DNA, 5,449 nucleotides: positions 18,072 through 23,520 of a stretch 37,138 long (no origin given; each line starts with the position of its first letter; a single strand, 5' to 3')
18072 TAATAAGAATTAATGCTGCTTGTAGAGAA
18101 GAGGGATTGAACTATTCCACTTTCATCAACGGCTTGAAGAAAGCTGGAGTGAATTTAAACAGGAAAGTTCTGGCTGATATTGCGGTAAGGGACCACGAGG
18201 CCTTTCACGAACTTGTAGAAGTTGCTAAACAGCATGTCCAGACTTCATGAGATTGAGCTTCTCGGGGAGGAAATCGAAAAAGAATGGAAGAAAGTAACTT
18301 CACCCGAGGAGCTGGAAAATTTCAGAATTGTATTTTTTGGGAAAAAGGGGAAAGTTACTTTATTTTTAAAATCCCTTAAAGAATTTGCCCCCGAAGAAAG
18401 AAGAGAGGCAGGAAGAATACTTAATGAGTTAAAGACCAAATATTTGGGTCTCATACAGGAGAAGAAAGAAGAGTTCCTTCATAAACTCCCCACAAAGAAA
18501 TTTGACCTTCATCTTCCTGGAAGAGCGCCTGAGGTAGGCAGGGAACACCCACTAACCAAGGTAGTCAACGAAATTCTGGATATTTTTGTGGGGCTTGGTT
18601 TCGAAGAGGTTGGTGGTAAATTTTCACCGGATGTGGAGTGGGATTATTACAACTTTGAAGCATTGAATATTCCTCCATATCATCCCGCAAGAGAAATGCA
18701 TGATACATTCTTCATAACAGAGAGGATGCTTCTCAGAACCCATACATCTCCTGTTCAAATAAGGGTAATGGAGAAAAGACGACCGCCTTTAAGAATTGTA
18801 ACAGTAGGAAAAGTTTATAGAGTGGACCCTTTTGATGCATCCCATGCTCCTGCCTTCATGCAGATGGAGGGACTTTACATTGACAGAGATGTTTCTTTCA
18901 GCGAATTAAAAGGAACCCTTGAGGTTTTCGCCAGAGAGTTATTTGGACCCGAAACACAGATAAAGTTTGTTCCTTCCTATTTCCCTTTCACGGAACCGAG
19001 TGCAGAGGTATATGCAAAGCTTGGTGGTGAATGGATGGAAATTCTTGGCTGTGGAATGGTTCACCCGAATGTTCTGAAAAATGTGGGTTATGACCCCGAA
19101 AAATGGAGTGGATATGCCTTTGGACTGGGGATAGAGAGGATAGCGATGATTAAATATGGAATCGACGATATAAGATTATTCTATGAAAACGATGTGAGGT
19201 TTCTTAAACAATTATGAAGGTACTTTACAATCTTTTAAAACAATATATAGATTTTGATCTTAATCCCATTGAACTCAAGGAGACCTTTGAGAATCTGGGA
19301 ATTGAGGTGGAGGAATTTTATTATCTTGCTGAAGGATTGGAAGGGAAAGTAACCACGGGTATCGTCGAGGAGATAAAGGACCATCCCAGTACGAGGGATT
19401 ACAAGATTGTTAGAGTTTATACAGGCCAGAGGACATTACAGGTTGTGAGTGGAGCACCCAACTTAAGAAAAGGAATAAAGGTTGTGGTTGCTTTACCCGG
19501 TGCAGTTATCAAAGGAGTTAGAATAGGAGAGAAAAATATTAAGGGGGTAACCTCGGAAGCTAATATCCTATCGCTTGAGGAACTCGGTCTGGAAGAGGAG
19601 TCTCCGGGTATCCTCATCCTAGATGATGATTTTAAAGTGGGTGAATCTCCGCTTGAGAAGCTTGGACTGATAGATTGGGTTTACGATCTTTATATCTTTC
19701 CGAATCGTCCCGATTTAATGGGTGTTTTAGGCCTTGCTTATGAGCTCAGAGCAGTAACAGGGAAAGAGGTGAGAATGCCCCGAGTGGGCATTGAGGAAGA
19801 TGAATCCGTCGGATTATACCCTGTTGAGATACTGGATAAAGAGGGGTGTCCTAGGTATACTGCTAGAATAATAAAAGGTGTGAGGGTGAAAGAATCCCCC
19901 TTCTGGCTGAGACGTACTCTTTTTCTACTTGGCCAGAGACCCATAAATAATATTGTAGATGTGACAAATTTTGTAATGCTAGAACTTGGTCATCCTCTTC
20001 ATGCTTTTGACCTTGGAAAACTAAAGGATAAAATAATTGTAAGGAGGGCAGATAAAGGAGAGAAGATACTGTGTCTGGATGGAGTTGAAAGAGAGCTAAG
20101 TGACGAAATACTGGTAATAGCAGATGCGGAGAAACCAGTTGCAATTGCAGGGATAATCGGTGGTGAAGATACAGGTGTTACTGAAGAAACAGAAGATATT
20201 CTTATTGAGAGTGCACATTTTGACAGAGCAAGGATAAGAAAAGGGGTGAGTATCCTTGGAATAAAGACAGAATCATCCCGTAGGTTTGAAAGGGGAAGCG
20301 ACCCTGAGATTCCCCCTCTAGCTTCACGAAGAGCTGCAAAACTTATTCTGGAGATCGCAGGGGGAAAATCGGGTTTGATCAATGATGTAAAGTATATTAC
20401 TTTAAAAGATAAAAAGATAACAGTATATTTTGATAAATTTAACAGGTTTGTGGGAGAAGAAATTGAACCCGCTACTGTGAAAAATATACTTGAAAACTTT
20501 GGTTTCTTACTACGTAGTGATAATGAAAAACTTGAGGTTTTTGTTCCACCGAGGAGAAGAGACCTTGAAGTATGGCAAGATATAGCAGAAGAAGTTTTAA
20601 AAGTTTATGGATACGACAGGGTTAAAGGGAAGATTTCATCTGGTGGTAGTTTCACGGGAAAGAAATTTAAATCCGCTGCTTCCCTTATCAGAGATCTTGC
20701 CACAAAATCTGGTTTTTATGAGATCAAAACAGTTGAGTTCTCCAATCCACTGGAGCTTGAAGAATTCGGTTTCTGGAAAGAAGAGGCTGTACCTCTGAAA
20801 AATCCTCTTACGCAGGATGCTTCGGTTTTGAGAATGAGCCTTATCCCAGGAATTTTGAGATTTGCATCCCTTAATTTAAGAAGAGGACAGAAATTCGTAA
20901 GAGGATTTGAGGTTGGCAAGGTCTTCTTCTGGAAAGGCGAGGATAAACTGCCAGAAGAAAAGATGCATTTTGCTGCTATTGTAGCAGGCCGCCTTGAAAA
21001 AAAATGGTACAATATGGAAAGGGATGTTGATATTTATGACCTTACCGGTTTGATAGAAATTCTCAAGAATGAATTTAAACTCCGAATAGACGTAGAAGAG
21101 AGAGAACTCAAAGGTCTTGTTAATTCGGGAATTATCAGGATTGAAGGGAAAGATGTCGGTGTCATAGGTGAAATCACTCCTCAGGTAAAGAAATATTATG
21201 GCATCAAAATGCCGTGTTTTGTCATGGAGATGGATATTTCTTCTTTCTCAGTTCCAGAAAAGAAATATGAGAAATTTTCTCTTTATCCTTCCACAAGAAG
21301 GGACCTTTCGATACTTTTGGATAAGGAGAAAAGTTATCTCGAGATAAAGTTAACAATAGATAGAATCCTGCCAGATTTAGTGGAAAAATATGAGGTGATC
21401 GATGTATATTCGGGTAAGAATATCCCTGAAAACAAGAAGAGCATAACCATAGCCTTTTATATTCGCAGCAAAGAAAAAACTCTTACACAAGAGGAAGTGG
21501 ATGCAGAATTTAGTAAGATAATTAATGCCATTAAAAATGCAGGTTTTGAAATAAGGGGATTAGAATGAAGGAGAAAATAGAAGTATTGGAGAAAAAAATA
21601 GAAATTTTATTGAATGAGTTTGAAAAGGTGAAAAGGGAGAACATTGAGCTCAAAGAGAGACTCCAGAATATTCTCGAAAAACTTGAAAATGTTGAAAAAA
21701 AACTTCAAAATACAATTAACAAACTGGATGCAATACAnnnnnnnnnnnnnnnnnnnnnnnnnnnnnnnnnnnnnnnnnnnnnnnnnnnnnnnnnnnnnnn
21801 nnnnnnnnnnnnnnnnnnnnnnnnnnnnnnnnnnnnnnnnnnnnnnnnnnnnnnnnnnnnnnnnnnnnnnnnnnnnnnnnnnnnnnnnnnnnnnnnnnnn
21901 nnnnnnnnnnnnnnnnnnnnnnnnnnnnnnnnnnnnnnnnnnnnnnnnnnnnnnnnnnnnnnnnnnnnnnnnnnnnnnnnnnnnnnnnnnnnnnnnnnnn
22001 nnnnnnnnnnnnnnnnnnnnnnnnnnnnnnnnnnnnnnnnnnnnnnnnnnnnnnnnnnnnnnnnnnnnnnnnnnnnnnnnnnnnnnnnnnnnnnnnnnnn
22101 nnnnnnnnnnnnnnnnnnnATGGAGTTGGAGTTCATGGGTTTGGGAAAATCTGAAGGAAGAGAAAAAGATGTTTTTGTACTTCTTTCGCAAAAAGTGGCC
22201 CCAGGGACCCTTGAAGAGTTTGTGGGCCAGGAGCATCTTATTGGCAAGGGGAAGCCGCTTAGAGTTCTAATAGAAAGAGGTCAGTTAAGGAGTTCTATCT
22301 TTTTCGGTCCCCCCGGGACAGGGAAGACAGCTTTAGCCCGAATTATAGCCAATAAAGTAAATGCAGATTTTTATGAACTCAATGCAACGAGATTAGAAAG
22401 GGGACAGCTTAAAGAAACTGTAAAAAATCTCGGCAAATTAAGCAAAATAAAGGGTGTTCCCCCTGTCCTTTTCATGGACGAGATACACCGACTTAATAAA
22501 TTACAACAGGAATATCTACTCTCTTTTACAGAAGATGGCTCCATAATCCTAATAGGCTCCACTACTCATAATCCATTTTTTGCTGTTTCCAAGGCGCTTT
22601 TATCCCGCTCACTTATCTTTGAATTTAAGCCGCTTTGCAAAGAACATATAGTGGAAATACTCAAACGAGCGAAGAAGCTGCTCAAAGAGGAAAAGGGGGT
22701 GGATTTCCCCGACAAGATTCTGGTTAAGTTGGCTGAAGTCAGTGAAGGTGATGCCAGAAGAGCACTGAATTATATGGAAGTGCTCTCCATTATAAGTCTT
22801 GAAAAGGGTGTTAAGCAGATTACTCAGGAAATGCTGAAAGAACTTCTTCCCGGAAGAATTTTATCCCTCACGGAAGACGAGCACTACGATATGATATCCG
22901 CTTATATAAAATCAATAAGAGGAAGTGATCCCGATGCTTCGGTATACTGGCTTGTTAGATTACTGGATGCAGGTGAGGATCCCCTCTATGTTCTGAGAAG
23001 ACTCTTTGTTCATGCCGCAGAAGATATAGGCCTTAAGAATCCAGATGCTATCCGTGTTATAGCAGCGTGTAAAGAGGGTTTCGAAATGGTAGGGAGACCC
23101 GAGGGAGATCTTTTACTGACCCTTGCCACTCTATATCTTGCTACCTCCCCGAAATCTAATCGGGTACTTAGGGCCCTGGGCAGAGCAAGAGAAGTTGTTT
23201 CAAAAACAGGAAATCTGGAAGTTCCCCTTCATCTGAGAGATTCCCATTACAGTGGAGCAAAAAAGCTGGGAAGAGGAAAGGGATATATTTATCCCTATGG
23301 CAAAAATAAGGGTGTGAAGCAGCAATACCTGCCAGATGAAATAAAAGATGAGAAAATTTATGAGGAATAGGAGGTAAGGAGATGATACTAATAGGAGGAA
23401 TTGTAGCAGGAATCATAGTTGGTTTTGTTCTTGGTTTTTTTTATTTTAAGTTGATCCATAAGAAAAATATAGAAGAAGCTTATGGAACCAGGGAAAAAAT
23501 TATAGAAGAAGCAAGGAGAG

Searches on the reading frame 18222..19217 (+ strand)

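Call 31: search_protein_families(library=ncbifam, max_evalue=1e-8, proteins=[window:18222-19217:+])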
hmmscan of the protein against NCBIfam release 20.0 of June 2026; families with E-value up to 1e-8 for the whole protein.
window:18222-19217:+ (331 aa): 5 families
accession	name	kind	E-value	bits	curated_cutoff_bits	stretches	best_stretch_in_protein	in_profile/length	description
TIGR00468.1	pheS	equivalog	6.1e-97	324.7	237.45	1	49-330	6-321/324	phenylalanine--tRNA ligase subunit alpha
NF003210.0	PRK04172.1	equivalog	1.8e-72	244.8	350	2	166-330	329-490/496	phenylalanine--tRNA ligase subunit alpha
NF051887.1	PheS_related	equivalog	6.7e-46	157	300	1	108-331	11-239/349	PheS-related mystery ligase SrmL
TIGR00469.1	pheS_mito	equivalog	6.5e-43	147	258.35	2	244-330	256-342/451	phenylalanine--tRNA ligase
TIGR00470.1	sepS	equivalog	2.7e-12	45.9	380.65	1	165-319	179-339/533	O-phosphoserine--tRNA ligase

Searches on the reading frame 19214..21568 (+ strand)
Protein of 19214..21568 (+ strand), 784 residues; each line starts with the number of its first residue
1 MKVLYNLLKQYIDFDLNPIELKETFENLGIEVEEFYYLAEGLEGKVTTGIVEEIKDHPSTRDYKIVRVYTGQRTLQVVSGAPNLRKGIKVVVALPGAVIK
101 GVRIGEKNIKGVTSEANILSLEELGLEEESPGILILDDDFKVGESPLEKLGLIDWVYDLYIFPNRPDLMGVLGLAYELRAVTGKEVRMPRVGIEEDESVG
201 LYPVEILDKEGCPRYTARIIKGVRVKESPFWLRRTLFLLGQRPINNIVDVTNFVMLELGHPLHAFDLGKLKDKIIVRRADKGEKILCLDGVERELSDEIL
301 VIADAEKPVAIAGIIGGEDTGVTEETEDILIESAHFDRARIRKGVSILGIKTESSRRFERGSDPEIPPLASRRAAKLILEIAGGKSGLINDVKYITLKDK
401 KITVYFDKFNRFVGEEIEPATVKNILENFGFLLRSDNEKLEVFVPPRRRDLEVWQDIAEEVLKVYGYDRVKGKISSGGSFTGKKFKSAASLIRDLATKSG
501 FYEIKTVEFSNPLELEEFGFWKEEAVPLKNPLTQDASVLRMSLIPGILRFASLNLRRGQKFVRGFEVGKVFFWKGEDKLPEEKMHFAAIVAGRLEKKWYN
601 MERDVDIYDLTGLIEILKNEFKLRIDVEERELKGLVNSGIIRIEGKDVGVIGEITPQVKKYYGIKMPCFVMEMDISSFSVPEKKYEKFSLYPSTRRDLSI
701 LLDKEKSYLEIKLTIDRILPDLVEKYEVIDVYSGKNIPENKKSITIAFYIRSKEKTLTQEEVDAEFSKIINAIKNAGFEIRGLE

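Call 31: search_protein_families(library=ncbifam, max_evalue=1e-8, proteins=[window:19214-21568:+])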
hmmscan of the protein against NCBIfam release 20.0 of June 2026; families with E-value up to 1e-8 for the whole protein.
window:19214-21568:+ (784 aa): 5 families
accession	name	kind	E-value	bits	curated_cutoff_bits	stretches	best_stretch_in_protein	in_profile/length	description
TIGR00472.1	pheT_bact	equivalog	7.6e-209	695.8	402.65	1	1-781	1-798/798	phenylalanine--tRNA ligase subunit beta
NF001882.0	PRK00629.5-4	equivalog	2.8e-60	204.5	527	1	6-733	6-697/725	phenylalanine--tRNA ligase subunit beta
TIGR00471.1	pheT_arch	equivalog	4.9e-42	144.1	282.65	1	301-678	198-550/551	phenylalanine--tRNA ligase subunit beta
NF045760.1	YtpR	equivalog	6.6e-20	71.7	100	1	40-145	77-184/185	YtpR family tRNA-binding protein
NF001879.0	PRK00629.5-1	equivalog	1.4e-11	43.7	840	1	24-274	25-273/718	phenylalanine--tRNA ligase subunit beta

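Call 78: find_homologous_proteins(query=window:19214-21568:+, max_evalue=1e-50)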
Query window:19214-21568:+ (784 aa): 7559 proteins with E <= 1e-50 among 8000 candidates; the best 120 are listed.
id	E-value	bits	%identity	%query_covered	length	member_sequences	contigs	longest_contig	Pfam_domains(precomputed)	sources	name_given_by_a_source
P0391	0.0e+0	1721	100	100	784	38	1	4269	PF03483.23,PF03147.20,PF03484.22,PF17759.7,PF01588.27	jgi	-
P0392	0.0e+0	1561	88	100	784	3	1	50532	PF03483.23,PF03147.20,PF03484.22,PF17759.7,PF01588.27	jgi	-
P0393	2.1e-262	891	54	100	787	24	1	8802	PF03483.23,PF03147.20,PF03484.22,PF17759.7,PF01588.27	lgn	-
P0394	1.0e-261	889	53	100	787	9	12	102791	PF03483.23,PF03147.20,PF03484.22,PF17759.7,PF01588.27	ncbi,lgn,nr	ncbi:MAG: phenylalanine--tRNA ligase subunit beta [bacterium]|nr:phenylalanine--tRNA ligase subunit 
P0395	1.4e-253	862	51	100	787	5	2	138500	PF03483.23,PF03147.20,PF03484.22,PF17759.7,PF01588.27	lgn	-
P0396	2.9e-249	848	51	100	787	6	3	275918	PF03483.23,PF03147.20,PF03484.22,PF17759.7,PF01588.27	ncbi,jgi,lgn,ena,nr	ncbi:MAG TPA: phenylalanine--tRNA ligase subunit beta [Candidatus Hydrothermia bacterium]|nr:phenyla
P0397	1.1e-239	816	50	100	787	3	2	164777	PF03483.23,PF03147.20,PF03484.22,PF17759.7,PF01588.27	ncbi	-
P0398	3.3e-239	814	51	100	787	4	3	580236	PF03483.23,PF03147.20,PF03484.22,PF17759.7,PF01588.27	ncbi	ncbi:MAG: phenylalanine--tRNA ligase subunit beta [Candidatus Hydrothermia bacterium]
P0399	6.7e-235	800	49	100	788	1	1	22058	PF03483.23,PF03147.20,PF03484.22,PF17759.7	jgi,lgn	-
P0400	3.3e-232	791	49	100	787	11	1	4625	PF03483.23,PF03147.20,PF03484.22,PF17759.7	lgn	-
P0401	3.1e-225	768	47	100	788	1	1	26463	PF03483.23,PF03147.20,PF03484.22,PF17759.7,PF01588.27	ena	-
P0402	3.1e-224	765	47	100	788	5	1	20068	PF03483.23,PF03147.20,PF03484.22,PF17759.7,PF01588.27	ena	-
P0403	2.1e-222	759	48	100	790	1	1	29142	PF03483.23,PF03147.20,PF03484.22,PF17759.7,PF01588.27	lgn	-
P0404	2.2e-221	755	47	100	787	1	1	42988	PF03483.23,PF03147.20,PF03484.22,PF17759.7,PF01588.27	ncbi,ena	-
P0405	4.4e-221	754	47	100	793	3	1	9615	PF03483.23,PF03147.20,PF03484.22,PF17759.7,PF01588.27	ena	-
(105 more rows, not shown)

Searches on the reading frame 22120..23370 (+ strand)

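Call 31: search_protein_families(library=ncbifam, max_evalue=1e-8, proteins=[window:22120-23370:+])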
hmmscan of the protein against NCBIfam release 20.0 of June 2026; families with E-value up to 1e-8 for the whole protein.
window:22120-23370:+ (416 aa): 30 families (the best 25 are shown)
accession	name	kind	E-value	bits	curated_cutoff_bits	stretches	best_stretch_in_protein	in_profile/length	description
NF009881.0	PRK13341.1-2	equivalog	3.9e-110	368.9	651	1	22-414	18-416/736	AAA family ATPase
NF009883.0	PRK13341.1-4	equivalog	4.1e-99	332.4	668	1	21-414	20-419/729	AAA family ATPase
NF009880.0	PRK13341.1-1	equivalog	4.1e-87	292.9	891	1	23-415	9-388/599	AAA family ATPase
NF009882.0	PRK13341.1-3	equivalog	7.3e-82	275.6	1197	1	22-415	20-419/734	AAA family ATPase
NF011289.0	PRK14700.1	equivalog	4.4e-50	170.5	570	1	135-410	2-273/300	recombination factor protein RarA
NF001679.0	PRK00440.1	equivalog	3.2e-20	72.4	303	1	24-227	10-213/322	replication factor C small subunit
NF003229.0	PRK04195.1-5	equivalog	8.4e-20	70.8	280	1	56-241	44-225/413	replication factor C large subunit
NF000868.0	PRK00080.1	equivalog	2.9e-18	65.9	282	1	23-147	16-137/330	Holliday junction branch migration DNA helicase RuvB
TIGR02397.1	dnaX_nterm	equivalog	1e-17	64.5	250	0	22-82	4-62/355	DNA polymerase III subunit gamma/tau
TIGR00635.1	ruvB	equivalog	4.4e-16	58.8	299.05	1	30-142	2-110/305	Holliday junction branch migration DNA helicase RuvB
NF011522.0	PRK14961.1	equivalog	4.9e-15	55.3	562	1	83-247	89-249/363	DNA polymerase III subunits gamma and tau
NF011523.0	PRK14962.1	equivalog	3.3e-14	52.5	576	0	109-243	113-239/474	DNA polymerase III subunits gamma and tau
NF004046.1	PRK05563.1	equivalog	3.8e-12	45.9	400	0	28-82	11-63/567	DNA polymerase III subunit gamma/tau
NF003230.0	PRK04195.1-6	equivalog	4.2e-12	45.5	441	1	25-225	7-208/494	replication factor C large subunit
NF009067.0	PRK12402.1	equivalog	5.7e-12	45.3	317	0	23-97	6-77/340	replication factor C small subunit 2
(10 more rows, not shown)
